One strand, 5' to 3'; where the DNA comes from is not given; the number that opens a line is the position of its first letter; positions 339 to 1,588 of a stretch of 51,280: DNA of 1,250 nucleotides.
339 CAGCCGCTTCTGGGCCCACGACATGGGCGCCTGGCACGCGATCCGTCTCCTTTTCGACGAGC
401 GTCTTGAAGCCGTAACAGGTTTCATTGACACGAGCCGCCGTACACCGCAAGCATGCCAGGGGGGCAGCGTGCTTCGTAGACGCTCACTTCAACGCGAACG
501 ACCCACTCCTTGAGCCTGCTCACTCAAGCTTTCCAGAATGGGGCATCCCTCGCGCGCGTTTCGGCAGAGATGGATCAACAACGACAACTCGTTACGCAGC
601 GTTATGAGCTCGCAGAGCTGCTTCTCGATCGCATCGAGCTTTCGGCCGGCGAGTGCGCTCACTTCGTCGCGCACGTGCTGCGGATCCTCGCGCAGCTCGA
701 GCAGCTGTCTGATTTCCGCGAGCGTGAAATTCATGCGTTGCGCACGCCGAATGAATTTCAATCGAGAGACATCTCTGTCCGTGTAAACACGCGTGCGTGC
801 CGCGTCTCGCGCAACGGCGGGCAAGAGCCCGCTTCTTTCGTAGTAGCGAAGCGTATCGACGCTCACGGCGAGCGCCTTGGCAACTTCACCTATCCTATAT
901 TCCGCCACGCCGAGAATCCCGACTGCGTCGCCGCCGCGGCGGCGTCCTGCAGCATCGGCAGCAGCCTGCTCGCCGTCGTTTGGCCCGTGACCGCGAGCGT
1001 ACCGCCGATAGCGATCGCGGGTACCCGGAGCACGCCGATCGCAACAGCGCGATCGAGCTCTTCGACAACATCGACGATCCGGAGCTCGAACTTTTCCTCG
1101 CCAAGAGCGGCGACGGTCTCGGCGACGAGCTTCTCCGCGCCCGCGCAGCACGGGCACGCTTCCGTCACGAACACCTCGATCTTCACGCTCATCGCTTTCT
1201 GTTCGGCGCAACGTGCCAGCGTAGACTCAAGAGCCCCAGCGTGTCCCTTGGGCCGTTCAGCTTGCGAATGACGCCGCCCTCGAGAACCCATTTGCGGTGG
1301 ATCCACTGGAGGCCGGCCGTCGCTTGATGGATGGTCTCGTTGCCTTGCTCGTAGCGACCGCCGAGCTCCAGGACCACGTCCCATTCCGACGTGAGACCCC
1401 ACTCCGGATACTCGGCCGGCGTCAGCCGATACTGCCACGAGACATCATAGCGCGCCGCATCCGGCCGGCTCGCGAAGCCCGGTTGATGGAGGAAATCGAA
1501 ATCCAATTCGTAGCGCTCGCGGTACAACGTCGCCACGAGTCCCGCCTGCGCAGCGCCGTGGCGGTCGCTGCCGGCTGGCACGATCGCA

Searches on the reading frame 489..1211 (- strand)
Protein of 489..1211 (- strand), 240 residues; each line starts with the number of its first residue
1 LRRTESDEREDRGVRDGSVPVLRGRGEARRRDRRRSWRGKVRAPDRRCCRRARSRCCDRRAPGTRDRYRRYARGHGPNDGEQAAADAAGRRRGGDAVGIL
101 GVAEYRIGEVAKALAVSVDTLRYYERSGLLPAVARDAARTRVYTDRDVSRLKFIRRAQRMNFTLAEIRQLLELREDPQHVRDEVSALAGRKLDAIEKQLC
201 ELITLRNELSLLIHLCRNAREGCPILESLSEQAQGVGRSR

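Call 3: search_protein_families(library=pfam, proteins=[window:489-1211:-], max_evalue=0.01)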
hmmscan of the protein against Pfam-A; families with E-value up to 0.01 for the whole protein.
window:489-1211:- (240 aa): 4 families
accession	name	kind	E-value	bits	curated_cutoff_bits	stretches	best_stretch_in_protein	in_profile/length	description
PF13411.12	MerR_1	-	1.3e-19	70.5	21.6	1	105-172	1-67/69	MerR HTH family regulatory protein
PF09278.17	MerR-DNA-bind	-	4.9e-16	59.5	25.4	1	148-210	1-63/65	MerR, DNA binding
PF00376.29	MerR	-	3.4e-13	49.6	28.2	1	106-143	1-38/38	MerR family regulatory protein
PF12728.13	HTH_17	-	0.0017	19.1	27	1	105-141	2-36/51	Helix-turn-helix domain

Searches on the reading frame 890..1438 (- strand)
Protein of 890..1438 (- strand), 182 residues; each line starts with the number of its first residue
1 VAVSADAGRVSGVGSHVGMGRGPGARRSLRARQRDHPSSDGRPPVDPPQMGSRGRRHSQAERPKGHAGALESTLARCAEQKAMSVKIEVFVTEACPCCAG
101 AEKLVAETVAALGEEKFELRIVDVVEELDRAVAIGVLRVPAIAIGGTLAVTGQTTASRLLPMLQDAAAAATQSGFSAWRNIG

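Call 3: search_protein_families(library=pfam, proteins=[window:890-1438:-], max_evalue=0.01)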
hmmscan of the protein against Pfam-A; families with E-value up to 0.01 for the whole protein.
window:890-1438:- (182 aa): 2 families
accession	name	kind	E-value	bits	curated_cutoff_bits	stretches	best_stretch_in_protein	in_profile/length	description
PF13192.12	Thioredoxin_3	-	2.3e-08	34.4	24.8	1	85-156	1-67/76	Thioredoxin domain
PF05768.20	Glrx-like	-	0.0068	17.2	26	1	86-126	1-38/77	Glutaredoxin-like domain (DUF836)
